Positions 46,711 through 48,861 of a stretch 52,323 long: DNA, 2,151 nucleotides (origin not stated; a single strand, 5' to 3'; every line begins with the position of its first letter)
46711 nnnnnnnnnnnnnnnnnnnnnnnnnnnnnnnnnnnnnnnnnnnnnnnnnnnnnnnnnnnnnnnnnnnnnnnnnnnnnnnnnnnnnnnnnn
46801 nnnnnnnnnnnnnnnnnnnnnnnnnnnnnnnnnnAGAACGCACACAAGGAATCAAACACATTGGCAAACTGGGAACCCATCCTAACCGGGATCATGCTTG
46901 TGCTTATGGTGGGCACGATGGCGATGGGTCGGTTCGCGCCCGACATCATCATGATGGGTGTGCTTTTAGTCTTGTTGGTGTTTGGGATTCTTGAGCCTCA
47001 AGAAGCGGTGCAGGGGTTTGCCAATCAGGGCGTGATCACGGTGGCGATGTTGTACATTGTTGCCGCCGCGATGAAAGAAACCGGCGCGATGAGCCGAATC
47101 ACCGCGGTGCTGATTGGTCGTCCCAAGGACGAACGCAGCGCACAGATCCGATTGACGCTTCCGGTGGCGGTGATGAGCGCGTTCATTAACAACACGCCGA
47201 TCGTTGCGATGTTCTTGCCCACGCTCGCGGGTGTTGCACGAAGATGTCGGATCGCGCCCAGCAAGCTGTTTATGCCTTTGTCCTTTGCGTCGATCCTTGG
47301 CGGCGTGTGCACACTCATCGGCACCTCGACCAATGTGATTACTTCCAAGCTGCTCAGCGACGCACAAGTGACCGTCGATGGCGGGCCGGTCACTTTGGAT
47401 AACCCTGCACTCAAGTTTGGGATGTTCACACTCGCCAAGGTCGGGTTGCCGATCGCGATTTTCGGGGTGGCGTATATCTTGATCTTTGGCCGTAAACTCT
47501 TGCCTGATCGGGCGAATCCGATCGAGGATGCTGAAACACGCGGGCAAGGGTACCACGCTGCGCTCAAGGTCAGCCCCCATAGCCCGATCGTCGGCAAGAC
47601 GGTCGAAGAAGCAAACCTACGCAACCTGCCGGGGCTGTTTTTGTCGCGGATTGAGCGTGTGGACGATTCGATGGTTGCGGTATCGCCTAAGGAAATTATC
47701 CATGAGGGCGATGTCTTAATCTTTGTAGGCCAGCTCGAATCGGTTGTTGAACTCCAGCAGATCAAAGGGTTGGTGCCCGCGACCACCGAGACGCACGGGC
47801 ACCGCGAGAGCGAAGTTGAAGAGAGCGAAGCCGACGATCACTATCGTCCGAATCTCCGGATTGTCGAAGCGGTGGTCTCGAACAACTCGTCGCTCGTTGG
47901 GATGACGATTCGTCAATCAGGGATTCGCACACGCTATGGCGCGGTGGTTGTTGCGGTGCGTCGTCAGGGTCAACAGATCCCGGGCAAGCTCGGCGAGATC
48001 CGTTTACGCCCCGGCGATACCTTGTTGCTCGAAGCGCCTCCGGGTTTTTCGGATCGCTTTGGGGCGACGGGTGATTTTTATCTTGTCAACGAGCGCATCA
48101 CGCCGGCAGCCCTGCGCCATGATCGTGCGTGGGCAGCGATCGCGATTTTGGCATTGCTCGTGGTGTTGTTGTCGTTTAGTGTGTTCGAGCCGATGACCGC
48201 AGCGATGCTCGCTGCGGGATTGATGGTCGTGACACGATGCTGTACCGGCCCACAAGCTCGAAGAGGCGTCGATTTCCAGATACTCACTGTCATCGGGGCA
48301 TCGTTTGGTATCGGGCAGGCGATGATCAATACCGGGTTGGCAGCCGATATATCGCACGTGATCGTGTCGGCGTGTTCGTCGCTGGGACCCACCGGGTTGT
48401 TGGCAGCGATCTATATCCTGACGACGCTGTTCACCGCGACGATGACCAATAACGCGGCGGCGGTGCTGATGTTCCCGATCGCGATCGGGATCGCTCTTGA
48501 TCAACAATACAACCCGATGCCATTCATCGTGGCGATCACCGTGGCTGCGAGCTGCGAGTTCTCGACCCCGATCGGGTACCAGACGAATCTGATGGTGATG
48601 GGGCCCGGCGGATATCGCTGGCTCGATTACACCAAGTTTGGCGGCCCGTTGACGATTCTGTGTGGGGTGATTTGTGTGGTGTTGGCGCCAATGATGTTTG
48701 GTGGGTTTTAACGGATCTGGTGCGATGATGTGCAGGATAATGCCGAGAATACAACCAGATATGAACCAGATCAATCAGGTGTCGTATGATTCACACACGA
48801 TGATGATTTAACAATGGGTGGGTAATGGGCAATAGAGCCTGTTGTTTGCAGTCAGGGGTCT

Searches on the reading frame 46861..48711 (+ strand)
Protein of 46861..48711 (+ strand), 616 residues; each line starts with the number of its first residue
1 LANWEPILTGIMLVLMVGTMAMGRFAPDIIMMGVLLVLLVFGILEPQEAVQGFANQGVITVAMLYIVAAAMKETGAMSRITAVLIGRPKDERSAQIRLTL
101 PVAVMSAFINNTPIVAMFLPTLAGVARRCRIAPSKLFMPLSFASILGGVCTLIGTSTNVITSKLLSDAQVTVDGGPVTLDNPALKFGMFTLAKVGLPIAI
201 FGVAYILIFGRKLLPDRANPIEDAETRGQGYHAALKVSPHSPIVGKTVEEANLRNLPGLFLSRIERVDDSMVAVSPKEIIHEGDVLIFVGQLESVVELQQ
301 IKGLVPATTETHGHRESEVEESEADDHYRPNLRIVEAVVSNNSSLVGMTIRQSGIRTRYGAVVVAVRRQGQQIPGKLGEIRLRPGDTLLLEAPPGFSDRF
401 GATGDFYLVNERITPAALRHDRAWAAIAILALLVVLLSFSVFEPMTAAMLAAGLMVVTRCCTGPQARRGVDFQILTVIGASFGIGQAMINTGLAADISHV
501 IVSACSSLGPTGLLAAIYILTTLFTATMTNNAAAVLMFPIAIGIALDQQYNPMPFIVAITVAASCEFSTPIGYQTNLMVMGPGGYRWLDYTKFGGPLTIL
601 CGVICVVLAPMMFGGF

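Call 41: search_protein_families(library=pfam, proteins=[window:46861-48711:+], max_evalue=0.0001)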
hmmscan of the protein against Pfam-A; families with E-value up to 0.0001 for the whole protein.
window:46861-48711:+ (616 aa): 3 families
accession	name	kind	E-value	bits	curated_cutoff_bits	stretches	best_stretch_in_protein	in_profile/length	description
PF03600.22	CitMHS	-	1.5e-63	215.4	31.9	1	21-561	5-335/336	Citrate transporter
PF02080.26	TrkA_C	-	9.6e-26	89.9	27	2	334-394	1-60/71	TrkA-C domain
PF00939.25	Na_sulph_symp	-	5.8e-08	32.6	27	0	426-609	274-462/472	Sodium:sulfate symporter transmembrane region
